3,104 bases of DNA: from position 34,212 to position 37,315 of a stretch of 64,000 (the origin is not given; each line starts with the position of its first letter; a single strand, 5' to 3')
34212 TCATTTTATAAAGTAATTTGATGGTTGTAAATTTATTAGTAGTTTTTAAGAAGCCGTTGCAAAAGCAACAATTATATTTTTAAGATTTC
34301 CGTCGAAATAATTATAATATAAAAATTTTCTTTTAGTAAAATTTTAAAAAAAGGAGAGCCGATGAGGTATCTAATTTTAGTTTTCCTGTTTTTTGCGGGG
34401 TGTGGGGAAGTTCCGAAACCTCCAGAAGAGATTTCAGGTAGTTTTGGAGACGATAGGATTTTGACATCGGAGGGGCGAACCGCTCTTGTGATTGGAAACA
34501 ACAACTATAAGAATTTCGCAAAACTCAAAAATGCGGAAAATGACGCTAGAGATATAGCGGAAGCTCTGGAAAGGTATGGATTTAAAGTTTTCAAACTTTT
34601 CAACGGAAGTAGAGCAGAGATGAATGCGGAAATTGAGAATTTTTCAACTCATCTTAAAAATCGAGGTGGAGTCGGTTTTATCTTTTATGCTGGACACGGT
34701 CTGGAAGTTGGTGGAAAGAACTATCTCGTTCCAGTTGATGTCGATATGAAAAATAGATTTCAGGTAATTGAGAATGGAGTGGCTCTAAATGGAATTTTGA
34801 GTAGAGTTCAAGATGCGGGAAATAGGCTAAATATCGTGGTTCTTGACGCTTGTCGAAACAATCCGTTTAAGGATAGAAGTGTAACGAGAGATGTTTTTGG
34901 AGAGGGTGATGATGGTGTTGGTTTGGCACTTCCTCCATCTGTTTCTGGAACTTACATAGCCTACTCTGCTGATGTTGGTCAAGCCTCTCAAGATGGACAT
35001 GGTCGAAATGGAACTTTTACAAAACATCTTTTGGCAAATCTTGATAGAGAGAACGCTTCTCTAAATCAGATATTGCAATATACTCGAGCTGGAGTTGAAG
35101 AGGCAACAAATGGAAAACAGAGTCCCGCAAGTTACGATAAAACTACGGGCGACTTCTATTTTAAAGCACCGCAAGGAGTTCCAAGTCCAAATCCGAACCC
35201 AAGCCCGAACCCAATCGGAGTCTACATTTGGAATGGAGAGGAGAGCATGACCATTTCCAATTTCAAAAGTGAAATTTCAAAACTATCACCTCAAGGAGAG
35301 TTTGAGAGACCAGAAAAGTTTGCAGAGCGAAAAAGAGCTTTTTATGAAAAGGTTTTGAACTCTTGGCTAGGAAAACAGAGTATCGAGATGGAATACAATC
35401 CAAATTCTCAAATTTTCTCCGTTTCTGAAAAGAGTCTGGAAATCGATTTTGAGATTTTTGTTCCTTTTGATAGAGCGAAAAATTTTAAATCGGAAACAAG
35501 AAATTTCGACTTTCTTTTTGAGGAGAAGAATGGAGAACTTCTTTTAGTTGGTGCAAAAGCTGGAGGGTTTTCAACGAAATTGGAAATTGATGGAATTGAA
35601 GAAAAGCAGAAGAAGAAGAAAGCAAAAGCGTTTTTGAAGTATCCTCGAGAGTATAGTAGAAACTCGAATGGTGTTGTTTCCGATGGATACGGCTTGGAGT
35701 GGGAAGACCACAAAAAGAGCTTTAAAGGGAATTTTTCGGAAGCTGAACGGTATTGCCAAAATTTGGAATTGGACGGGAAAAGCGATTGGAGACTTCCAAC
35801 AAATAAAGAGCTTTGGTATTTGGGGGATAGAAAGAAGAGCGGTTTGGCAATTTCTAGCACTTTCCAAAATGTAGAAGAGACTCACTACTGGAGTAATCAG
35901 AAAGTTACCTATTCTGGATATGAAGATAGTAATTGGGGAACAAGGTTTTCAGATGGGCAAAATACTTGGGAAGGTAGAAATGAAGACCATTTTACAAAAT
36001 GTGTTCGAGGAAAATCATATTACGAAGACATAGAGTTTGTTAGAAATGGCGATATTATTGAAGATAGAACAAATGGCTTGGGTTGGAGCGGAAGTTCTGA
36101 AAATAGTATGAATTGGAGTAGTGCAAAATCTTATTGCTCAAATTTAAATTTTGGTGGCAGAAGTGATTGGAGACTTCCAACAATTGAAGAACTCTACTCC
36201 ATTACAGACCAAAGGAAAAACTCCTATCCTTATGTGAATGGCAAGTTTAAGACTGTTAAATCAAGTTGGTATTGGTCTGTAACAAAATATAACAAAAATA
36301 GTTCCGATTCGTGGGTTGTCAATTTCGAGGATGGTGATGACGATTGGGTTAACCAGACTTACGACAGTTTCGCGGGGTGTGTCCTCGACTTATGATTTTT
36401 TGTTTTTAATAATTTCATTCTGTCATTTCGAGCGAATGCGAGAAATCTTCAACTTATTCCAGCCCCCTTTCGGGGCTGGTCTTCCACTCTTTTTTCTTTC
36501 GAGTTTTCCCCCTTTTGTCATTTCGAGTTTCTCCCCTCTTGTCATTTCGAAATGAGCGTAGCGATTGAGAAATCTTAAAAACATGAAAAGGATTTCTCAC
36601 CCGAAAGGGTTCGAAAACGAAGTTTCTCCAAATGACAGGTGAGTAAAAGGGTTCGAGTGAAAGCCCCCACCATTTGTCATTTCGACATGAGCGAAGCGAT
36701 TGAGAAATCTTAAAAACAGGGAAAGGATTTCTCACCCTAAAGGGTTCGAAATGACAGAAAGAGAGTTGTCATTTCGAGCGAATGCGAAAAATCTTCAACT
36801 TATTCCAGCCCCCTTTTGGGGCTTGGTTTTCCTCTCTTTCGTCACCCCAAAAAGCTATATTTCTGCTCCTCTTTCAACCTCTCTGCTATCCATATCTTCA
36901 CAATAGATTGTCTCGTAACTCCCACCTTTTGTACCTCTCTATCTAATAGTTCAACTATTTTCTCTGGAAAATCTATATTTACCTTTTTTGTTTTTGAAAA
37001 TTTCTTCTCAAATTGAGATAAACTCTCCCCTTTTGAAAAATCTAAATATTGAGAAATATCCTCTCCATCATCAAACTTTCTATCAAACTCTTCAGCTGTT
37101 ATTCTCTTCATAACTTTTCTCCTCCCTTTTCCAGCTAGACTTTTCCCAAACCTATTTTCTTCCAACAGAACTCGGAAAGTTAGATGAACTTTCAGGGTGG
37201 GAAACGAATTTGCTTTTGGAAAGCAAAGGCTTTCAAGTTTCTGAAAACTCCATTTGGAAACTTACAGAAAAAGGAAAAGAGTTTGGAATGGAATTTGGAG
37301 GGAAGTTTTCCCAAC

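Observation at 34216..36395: Caspase-like (C14) lipoprotein with DUF1566 lectin-like domains, divergent from the LRR-GGCT operon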

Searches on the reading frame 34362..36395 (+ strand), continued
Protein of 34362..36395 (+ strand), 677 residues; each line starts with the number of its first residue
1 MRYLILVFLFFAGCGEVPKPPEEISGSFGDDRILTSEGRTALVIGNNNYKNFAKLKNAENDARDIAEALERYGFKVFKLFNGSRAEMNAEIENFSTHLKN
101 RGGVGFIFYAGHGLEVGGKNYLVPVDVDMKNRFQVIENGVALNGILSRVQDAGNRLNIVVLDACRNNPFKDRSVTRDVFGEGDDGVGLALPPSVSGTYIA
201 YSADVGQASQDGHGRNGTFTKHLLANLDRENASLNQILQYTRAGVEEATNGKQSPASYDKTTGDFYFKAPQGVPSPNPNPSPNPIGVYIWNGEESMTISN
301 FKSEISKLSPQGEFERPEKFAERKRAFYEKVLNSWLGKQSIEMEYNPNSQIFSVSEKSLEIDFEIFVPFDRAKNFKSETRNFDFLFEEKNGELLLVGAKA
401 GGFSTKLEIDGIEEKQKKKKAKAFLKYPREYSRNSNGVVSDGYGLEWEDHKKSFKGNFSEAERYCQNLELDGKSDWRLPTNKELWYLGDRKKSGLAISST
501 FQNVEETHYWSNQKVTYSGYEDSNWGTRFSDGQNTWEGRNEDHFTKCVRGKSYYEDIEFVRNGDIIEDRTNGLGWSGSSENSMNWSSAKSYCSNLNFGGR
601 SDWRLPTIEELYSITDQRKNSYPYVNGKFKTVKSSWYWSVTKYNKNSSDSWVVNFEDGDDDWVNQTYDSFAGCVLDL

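Call 58: predict_structure(alignment_id=A2)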
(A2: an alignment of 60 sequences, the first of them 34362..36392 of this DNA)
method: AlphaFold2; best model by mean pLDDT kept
length: 677 residues; sequences in the alignment: 60
mean_pLDDT: 73.6   pTM: 0.43
mean pLDDT of the five models: 73.6, 70.3, 70.2, 70.0, 67.4
residues with pLDDT >= 90: 248; 70-90: 193; 50-70: 89; < 50: 147
segments of 3 or more residues with pLDDT < 50: 1-3, 12-33, 273-295, 410-414, 452-456, 488-508, 512-545, 551-579
pLDDT, mean of each block of 10 residues (from residue 1): 52 38 31 65 96 93 98 96 97 95 95 90 93 89 92 90 86 78 75 90 89 91 94 94 96 93 82 37 29 48 75 76 76 77 92 86 89 94 77 76 75 50 56 89 86 49 61 63 51 33 41 34 31 27 51 41 35 32 91 90 93 82 84 91 90 91 95 87
secondary structure, 60 per line:
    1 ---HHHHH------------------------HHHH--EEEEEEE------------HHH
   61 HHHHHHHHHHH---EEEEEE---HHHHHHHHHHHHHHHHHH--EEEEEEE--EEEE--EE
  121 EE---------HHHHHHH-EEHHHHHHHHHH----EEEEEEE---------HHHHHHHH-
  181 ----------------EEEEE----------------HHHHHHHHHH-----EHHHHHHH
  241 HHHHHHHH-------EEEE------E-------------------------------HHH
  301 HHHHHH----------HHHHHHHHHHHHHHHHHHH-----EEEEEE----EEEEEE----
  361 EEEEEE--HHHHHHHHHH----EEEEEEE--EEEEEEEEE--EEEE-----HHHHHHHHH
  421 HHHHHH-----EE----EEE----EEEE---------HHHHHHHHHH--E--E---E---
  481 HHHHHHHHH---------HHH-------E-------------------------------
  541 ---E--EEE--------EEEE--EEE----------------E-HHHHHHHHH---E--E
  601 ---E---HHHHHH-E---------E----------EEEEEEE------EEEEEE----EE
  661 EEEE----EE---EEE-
elements in order (helices of 4 or more, strands of 3 or more residues): H4-8 H33-36 E39-45 H58-71 E75-80 H84-101 E104-110 E113-116 E119-122 H132-138 H142-151 E156-162 H172-179 E197-201 H218-227 H234-248 E256-259 H298-306 H317-335 E341-346 E351-356 E361-366 H369-378 E383-389 E392-400 E403-406 H412-426 E438-440 E445-448 H458-467 H481-489 E547-549 E558-561 E564-566 H585-593 H608-613 E636-642 E649-654 E659-664 E674-676

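Call 72: fold_search(model_id=the predicted structure, library=pdb)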
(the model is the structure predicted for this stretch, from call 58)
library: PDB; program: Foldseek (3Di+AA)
matches with E <= 10: 1332; with E <= 0.001: 287
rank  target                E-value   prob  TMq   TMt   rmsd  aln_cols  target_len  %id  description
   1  8v4x_D                4.5e-18  1.00  0.29  0.52  20.5       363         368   19  Structure of MALT1 in complex with an allosteric inhibitor (released 2024-05-01)
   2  4i1p_C                8.3e-17  1.00  0.29  0.51  20.2       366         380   20  Human MALT1 (caspase-IG3) in complex with activity based-probe (released 2014-07-09)
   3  8v4x_C                1.2e-16  1.00  0.29  0.53  17.8       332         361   21  Structure of MALT1 in complex with an allosteric inhibitor (released 2024-05-01)
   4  3v4o_A                1.6e-16  1.00  0.29  0.81   4.5       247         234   26  Human MALT1 (caspase domain) in complex with an irreversible peptidic inhibitor (released 2012-03-14)
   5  8v4x_B                2.1e-16  1.00  0.29  0.53  20.7       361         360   19  Structure of MALT1 in complex with an allosteric inhibitor (released 2024-05-01)
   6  4i1p_A                3.9e-16  1.00  0.30  0.52  17.9       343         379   19  Human MALT1 (caspase-IG3) in complex with activity based-probe (released 2014-07-09)
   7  7pav_B                6.9e-16  1.00  0.29  0.52  20.0       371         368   18  MALT1 in complex with compound 1 (released 2021-11-17)
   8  3uo8_B                7.3e-16  1.00  0.29  0.53   3.8       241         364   26  Crystal structure of the MALT1 paracaspase (P1 form) (released 2011-12-21)
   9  7paw_B                7.3e-16  1.00  0.29  0.52  20.8       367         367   19  MALT1 in complex with compound 1 (released 2021-11-17)
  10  8v4x_E                1.0e-15  1.00  0.29  0.52  20.3       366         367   19  Structure of MALT1 in complex with an allosteric inhibitor (released 2024-05-01)
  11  3uo8_C                1.6e-15  1.00  0.29  0.53   3.8       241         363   25  Crystal structure of the MALT1 paracaspase (P1 form) (released 2011-12-21)
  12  7pav_A                1.9e-15  1.00  0.29  0.53  18.1       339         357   20  MALT1 in complex with compound 1 (released 2021-11-17)
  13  8v4x_A                2.4e-15  1.00  0.29  0.52   4.3       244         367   26  Structure of MALT1 in complex with an allosteric inhibitor (released 2024-05-01)
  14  7paw_A                2.4e-15  1.00  0.28  0.54  18.2       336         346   20  MALT1 in complex with compound 1 (released 2021-11-17)
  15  8v4x_F                2.9e-15  1.00  0.29  0.54  20.3       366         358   18  Structure of MALT1 in complex with an allosteric inhibitor (released 2024-05-01)
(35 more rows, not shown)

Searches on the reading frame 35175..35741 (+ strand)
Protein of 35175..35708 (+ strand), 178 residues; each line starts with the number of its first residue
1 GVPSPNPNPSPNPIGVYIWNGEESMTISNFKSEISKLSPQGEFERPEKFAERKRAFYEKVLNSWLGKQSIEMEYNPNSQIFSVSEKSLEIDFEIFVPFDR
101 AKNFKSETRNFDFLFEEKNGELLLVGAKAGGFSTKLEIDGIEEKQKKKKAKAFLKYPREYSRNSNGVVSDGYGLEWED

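Call 47: search_protein_families(library=pfam, proteins=[window:35175-35708:+], max_evalue=10)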
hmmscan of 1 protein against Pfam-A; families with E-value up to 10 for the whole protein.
seq(178 aa): 1 family
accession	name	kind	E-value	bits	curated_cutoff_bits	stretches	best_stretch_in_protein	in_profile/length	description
PF14761.12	HPS3_N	-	0.072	12.1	26.2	1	99-159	230-292/476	Hermansky-Pudlak syndrome 3 protein, N-terminal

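Call 66: predict_structure(alignment_id=A4)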
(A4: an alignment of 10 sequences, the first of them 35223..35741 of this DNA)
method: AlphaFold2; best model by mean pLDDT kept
length: 173 residues; sequences in the alignment: 10
mean_pLDDT: 75.2   pTM: 0.60
mean pLDDT of the five models: 75.2, 70.0, 69.5, 69.0, 64.6
residues with pLDDT >= 90: 56; 70-90: 55; 50-70: 25; < 50: 37
segments of 3 or more residues with pLDDT < 50: 1-8, 143-146, 152-173
pLDDT, mean of each block of 10 residues (from residue 1): 45 65 87 85 81 94 96 92 97 92 84 94 77 61 49 46 43 41
secondary structure, 60 per line:
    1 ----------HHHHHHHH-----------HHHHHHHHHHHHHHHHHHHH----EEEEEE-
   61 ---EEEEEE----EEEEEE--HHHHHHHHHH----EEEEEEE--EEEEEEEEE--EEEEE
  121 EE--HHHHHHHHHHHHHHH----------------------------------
elements in order: H11-18 H30-49 E54-59 E64-69 E74-79 H82-91 E96-102 E105-113 E116-122 H125-139

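Call 91: search_protein_representatives(alignment_id=A4)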
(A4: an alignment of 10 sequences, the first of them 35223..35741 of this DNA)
Query: 10 sequences, 160 profile positions. Proteins with E-value up to 0.001 (for the whole library): 332; up to 1e-10: 50; up to 1e-30: 9. The best 150 are listed.
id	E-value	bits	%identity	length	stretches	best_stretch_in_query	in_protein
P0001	1.1e-48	181.2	-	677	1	8-159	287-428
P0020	3.6e-46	173.0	-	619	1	6-160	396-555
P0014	5.9e-46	172.3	-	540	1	2-153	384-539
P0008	6.0e-46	172.3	-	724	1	2-159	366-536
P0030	1.6e-43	164.5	-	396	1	6-158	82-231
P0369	2.5e-43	163.8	-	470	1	4-159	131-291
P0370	1.4e-40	154.8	-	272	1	3-155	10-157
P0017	3.0e-35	137.5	-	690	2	12-160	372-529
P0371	8.0e-31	123.1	-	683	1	4-154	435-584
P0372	5.9e-30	120.3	-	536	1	5-137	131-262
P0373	1.2e-28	116.1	-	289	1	5-152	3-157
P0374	3.0e-28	114.8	-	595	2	6-149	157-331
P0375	2.0e-25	105.6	-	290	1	5-150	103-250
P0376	1.2e-24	103.1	-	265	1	6-136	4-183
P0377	6.6e-23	97.4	-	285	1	4-151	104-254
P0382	1.6e-20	89.7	-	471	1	4-157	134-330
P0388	9.5e-20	87.1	-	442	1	6-155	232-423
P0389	1.7e-19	86.4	-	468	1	5-152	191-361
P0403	3.0e-15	72.5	-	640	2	4-151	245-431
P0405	1.0e-14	70.8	-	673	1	13-146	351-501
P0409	9.0e-14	67.7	-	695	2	22-146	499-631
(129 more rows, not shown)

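Call 92: search_protein_families(library=pfam, proteins=[P0369, P0371, P0372, P0374, P0382, P0388, P0389, P0403, P0405, P0409], max_evalue=0.001)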
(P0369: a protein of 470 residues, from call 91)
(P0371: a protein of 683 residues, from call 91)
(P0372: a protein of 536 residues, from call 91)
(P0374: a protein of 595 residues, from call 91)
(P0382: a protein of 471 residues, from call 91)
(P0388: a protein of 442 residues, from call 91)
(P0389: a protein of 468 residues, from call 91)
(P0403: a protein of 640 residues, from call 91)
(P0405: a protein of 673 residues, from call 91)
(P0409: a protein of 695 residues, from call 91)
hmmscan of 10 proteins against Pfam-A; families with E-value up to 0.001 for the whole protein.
P0369 (470 aa): 4 families
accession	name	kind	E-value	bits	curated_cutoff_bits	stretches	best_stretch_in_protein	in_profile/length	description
PF13855.12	LRR_8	-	4.3e-11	42.8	27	1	393-450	2-61/61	Leucine rich repeat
PF23598.1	LRR_14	-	1.6e-10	40.7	40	1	360-447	41-123/353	Leucine-rich repeat region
PF12799.13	LRR_4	-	4.3e-07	30.4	27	1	416-450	2-36/44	Leucine Rich repeats (2 copies)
PF00560.39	LRR_1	-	1.6e-06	27.5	20.6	0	416-437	1-23/23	Leucine Rich Repeat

P0371 (683 aa): 1 family
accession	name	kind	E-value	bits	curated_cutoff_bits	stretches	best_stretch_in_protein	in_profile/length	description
PF07603.17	Lcl_C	-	4.3e-16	59.7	34.9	1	600-683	20-117/117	Lcl C-terminal domain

P0372 (536 aa): 8 families
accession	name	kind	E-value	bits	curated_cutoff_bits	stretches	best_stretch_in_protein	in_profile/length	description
PF23598.1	LRR_14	-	1.3e-34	120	40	3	306-375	57-124/353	Leucine-rich repeat region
PF12799.13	LRR_4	-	1.9e-27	95.1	27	3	342-381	1-40/44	Leucine Rich repeats (2 copies)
PF13855.12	LRR_8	-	1.2e-23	83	27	3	365-422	1-60/61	Leucine rich repeat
PF00560.39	LRR_1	-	6.2e-18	61.5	20.6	0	461-482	1-23/23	Leucine Rich Repeat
PF23286.1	LRR_13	-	2.2e-10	41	30.1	0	370-426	10-65/210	Disease resistance protein RPS4B-like, leucine-rich repeats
PF25019.1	LRR_R13L1-DRL21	-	5.1e-09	36.5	27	1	427-490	59-124/127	R13L1/DRL21 LRRs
PF23211.1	LRR_LRWD1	-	5.8e-09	36.4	28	1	436-498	20-79/190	Leucine-rich repeat and WD repeat-containing protein 1, LRR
PF24758.1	LRR_At5g56370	-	1.2e-05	25.5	27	0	387-447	10-71/227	FBD-associated F-box protein At5g56370, LRR repeats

P0374 (595 aa): 5 families
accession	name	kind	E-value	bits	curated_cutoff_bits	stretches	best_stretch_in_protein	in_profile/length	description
PF23598.1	LRR_14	-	2.2e-14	53.4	40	1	387-476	41-117/353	Leucine-rich repeat region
PF12799.13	LRR_4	-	3.8e-13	49.7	27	2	394-432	2-40/44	Leucine Rich repeats (2 copies)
PF13855.12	LRR_8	-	4.4e-09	36.4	27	1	393-446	1-56/61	Leucine rich repeat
PF08308.17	PEGA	-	4.6e-07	30.1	20.8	0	86-122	29-66/71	PEGA domain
PF00560.39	LRR_1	-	0.00018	21.4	20.6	0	417-438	1-23/23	Leucine Rich Repeat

P0382 (471 aa): 4 families
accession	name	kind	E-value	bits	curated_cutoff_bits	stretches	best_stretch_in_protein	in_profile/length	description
PF23598.1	LRR_14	-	3.2e-17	62.8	40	1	344-465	44-164/353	Leucine-rich repeat region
PF12799.13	LRR_4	-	5.1e-14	52.4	27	1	394-427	2-35/44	Leucine Rich repeats (2 copies)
PF00560.39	LRR_1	-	7.3e-14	49.4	20.6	0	371-392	1-23/23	Leucine Rich Repeat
PF13855.12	LRR_8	-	3.4e-13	49.6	27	2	363-405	18-61/61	Leucine rich repeat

P0388 (442 aa): 0 families

P0389 (468 aa): 1 family
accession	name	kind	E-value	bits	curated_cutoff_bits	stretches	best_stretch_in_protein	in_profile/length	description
PF07603.17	Lcl_C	-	3.5e-12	47.1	34.9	1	380-466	20-117/117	Lcl C-terminal domain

P0403 (640 aa): 2 families
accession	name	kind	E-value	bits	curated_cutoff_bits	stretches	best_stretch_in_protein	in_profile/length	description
PF07603.17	Lcl_C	-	2.1e-25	89.8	34.9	1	517-637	4-117/117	Lcl C-terminal domain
PF00656.27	Peptidase_C14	-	1.8e-16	60.9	21.4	1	3-154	90-230/233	Caspase domain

P0405 (673 aa): 2 families
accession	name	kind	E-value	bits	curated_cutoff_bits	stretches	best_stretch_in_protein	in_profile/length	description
PF00656.27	Peptidase_C14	-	1.4e-40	139.9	21.4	1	2-230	1-230/233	Caspase domain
PF07603.17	Lcl_C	-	3.6e-18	66.4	34.9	1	562-666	2-98/117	Lcl C-terminal domain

P0409 (695 aa): 1 family
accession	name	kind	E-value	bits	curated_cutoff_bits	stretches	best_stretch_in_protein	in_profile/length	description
PF00656.27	Peptidase_C14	-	3.3e-40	138.6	21.4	1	2-227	1-228/233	Caspase domain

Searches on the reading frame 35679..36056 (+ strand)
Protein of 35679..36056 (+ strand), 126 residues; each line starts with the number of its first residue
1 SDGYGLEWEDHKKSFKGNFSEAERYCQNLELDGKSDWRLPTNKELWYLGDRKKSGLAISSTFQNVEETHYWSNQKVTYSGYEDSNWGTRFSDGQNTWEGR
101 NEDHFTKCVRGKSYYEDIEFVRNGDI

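Call 84: search_protein_families(library=pfam, proteins=[window:35679-36056:+], max_evalue=0.01)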
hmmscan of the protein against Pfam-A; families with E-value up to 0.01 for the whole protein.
window:35679-36056:+ (126 aa): 1 family
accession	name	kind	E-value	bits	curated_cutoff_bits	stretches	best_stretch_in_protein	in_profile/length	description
PF07603.17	Lcl_C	-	2.9e-19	69.9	34.9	1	5-110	9-117/117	Lcl C-terminal domain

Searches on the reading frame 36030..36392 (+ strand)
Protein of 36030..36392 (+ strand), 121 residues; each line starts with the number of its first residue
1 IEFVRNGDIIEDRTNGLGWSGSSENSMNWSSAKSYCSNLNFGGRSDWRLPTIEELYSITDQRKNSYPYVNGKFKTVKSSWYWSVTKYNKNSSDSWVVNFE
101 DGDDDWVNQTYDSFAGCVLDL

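Call 90: search_solved_structures(query=window:36030-36392:+, max_evalue=10, show_alignments=2)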
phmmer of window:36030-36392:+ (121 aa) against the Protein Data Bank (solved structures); distinct sequences matched with E-value up to 10: 0.

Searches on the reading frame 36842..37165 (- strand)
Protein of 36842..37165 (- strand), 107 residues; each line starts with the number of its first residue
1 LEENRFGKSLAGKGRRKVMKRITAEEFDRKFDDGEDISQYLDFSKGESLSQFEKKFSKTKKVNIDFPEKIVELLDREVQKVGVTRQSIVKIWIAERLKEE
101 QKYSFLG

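Call 3: search_protein_families(library=pfam, proteins=[window:36842-37165:-], max_evalue=0.01)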
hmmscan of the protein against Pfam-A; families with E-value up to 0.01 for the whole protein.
window:36842-37165:- (107 aa): 1 family
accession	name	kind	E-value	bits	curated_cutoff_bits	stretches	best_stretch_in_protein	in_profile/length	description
PF12441.14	CopG_antitoxin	-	2.4e-07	31.8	28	1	23-95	7-78/79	CopG antitoxin of type II toxin-antitoxin system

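Call 5: search_protein_families(library=ncbifam, proteins=[window:36842-37165:-], max_evalue=0.01)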
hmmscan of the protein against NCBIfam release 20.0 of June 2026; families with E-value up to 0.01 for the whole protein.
window:36842-37165:- (107 aa): 1 family
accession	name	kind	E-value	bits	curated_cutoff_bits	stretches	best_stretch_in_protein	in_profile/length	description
NF047399.1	BrnA_antitoxin_add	equivalog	1e-27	96.1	60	1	22-97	1-70/70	type II toxin-antitoxin system BrnA family antitoxin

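Call 6: search_protein_families(library=padloc, proteins=[window:36842-37165:-], max_evalue=0.01)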
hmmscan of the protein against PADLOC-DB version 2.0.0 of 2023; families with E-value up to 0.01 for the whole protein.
window:36842-37165:- (107 aa): 0 families
